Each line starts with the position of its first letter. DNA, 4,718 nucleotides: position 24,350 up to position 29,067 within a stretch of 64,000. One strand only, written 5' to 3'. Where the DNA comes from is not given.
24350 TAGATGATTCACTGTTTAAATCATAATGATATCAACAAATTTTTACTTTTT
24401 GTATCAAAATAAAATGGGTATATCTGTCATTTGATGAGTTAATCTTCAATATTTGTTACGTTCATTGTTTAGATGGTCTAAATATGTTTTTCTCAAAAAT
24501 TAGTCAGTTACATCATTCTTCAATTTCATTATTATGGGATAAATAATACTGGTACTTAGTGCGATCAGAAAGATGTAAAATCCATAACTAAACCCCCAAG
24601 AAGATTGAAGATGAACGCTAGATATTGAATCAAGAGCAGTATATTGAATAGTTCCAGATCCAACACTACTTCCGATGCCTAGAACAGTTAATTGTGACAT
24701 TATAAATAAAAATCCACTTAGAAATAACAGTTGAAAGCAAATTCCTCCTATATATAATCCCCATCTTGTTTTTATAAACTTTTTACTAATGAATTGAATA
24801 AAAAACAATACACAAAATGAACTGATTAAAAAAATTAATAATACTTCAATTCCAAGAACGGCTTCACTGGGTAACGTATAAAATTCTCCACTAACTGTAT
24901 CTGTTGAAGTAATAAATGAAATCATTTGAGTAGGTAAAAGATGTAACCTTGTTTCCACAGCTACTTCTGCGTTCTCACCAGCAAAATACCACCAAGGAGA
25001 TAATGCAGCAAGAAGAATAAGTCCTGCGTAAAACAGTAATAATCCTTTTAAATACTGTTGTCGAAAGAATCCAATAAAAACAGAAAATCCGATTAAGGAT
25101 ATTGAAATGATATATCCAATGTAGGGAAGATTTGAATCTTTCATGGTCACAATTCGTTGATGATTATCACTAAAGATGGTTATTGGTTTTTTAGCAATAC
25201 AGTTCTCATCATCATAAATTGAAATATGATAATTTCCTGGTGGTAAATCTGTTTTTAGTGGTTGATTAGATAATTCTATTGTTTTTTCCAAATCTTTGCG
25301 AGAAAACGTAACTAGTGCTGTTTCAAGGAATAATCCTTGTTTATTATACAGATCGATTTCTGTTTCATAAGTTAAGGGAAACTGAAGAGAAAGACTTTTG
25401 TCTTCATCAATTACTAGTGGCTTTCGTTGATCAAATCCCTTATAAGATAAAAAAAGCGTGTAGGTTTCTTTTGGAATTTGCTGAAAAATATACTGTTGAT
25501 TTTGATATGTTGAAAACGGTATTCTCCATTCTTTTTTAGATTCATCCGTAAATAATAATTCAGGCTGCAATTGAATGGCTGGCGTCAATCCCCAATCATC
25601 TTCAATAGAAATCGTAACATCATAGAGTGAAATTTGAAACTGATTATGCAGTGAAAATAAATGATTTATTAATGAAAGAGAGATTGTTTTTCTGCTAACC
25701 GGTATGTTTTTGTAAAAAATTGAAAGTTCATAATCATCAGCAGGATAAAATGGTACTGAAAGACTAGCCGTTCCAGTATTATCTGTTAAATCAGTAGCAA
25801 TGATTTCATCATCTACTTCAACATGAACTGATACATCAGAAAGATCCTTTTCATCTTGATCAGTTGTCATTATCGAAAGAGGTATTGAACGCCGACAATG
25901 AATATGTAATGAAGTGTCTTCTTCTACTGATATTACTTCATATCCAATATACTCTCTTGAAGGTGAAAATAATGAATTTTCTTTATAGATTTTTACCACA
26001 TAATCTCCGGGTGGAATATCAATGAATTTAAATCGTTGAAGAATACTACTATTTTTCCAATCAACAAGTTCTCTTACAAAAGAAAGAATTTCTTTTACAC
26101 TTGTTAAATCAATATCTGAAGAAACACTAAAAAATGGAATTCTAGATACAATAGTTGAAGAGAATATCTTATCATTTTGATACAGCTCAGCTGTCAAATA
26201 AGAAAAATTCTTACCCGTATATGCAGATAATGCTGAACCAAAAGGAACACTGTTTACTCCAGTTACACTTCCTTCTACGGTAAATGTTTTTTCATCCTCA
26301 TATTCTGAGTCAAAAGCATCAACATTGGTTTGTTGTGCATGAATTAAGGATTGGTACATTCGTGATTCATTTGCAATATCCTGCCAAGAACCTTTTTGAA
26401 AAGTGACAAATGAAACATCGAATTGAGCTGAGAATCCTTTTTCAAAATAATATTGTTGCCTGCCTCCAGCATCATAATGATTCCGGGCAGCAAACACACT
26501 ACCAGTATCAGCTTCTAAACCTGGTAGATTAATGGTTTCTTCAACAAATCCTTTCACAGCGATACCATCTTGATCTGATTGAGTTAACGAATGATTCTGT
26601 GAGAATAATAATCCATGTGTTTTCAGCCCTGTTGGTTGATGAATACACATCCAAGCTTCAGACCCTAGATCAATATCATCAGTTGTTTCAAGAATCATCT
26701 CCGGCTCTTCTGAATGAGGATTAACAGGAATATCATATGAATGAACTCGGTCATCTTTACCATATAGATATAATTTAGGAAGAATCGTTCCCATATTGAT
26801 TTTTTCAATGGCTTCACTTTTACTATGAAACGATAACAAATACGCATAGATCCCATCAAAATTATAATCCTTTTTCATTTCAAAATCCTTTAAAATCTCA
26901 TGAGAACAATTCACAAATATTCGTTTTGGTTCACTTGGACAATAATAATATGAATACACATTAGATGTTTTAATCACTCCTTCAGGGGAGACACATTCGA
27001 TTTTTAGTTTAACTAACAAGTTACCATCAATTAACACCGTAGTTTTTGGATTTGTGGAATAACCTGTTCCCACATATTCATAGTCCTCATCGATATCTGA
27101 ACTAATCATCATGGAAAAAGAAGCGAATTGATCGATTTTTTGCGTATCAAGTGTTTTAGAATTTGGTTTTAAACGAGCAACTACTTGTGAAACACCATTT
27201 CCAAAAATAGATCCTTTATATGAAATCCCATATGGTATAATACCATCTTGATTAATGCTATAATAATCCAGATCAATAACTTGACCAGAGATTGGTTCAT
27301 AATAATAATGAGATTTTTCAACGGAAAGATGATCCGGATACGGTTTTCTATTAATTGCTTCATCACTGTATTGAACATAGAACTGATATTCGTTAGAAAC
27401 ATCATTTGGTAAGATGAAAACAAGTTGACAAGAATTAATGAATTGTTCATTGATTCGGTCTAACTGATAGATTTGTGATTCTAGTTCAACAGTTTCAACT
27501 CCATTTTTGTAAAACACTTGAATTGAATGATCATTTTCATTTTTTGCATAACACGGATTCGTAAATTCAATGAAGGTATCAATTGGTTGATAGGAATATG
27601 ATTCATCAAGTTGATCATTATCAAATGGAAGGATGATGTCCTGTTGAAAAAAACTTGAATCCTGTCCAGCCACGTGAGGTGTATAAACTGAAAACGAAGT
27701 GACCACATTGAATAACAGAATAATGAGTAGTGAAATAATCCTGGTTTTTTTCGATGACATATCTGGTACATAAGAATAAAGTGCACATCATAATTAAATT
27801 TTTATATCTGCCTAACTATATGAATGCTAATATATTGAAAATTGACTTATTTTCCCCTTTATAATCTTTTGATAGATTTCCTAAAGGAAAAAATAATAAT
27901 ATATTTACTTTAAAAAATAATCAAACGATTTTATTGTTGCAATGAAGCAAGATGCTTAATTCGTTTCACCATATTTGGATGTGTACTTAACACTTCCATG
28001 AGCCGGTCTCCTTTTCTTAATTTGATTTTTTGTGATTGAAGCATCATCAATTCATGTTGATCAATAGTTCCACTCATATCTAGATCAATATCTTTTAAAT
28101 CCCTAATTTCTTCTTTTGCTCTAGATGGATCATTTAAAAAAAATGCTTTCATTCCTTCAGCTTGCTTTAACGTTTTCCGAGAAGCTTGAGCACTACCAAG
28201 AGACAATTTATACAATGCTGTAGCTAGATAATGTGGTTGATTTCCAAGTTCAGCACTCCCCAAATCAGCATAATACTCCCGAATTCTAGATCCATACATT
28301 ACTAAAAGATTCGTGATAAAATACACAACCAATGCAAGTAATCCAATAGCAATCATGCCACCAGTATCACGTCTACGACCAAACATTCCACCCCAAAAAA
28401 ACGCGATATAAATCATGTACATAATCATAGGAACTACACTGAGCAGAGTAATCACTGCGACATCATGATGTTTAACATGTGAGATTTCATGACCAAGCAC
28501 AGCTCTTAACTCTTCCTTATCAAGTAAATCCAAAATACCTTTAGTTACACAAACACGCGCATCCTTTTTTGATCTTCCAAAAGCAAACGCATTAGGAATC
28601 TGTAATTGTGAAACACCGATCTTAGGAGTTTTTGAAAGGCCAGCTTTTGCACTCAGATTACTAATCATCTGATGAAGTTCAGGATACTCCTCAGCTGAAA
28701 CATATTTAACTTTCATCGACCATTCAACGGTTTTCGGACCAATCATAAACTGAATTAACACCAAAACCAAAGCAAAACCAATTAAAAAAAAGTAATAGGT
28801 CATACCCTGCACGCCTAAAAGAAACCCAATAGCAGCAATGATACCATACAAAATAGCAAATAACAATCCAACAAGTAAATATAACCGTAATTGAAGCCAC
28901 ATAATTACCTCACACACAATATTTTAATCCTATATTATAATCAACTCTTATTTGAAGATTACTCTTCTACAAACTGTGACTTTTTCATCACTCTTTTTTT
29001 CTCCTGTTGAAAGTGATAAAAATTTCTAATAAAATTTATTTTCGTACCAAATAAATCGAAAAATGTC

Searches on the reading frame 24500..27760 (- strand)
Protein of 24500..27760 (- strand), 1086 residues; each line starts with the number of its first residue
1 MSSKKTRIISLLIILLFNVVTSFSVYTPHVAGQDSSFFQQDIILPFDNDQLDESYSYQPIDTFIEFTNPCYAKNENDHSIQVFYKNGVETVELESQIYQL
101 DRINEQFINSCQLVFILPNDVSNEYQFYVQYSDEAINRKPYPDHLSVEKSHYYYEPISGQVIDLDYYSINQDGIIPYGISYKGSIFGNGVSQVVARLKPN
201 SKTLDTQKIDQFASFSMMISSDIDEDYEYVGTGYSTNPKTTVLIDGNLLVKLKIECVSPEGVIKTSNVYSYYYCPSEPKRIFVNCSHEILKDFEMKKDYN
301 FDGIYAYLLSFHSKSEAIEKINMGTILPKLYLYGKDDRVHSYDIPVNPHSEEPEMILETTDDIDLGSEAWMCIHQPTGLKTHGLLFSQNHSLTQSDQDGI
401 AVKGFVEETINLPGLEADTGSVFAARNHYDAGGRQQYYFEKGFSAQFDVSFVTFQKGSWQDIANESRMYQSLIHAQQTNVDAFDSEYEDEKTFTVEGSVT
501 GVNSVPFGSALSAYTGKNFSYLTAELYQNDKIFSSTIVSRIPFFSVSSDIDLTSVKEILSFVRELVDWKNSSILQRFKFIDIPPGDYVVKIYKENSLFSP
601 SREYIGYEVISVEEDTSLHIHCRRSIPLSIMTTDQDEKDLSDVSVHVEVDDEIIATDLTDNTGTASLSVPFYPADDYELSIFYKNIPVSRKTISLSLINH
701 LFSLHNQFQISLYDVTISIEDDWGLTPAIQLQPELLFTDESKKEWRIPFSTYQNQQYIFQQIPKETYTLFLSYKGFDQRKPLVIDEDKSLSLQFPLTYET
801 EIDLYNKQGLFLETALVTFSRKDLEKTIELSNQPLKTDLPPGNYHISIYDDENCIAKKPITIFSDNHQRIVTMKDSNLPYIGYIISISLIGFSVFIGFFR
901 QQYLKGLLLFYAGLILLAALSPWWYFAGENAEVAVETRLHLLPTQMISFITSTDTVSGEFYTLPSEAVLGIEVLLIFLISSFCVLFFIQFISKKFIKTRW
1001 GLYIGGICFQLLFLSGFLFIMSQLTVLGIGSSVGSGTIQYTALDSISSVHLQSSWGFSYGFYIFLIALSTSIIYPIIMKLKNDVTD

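Call 32: search_protein_families(library=pfam, proteins=[window:24500-27760:-], max_evalue=0.0001)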
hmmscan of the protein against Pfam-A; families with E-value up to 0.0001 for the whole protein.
window:24500-27760:- (1086 aa): 1 family
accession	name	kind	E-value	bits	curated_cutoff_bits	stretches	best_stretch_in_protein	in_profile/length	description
PF13620.12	CarboxypepD_reg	-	4.2e-05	24.2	32.3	0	751-796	34-81/82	Carboxypeptidase regulatory-like domain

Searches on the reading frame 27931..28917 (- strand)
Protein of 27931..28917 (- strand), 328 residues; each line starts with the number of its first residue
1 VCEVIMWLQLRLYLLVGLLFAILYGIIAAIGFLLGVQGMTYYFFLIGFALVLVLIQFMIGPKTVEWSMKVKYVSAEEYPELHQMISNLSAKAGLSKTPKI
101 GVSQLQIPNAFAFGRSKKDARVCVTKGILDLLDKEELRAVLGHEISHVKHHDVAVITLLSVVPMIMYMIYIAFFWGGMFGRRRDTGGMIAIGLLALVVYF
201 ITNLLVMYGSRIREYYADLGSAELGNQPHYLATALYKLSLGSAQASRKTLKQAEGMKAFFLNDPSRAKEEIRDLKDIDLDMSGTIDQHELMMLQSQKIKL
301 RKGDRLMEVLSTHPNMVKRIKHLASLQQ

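Call 32: search_protein_families(library=pfam, proteins=[window:27931-28917:-], max_evalue=0.0001)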
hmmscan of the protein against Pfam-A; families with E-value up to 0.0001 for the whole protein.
window:27931-28917:- (328 aa): 2 families
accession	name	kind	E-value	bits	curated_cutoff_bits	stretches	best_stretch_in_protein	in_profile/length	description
PF01435.24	Peptidase_M48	-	6.6e-40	137.4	20.3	1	78-325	4-184/186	Peptidase family M48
PF05569.17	Peptidase_M56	-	8.2e-08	32.2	31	1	38-167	97-223/296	BlaR1 peptidase M56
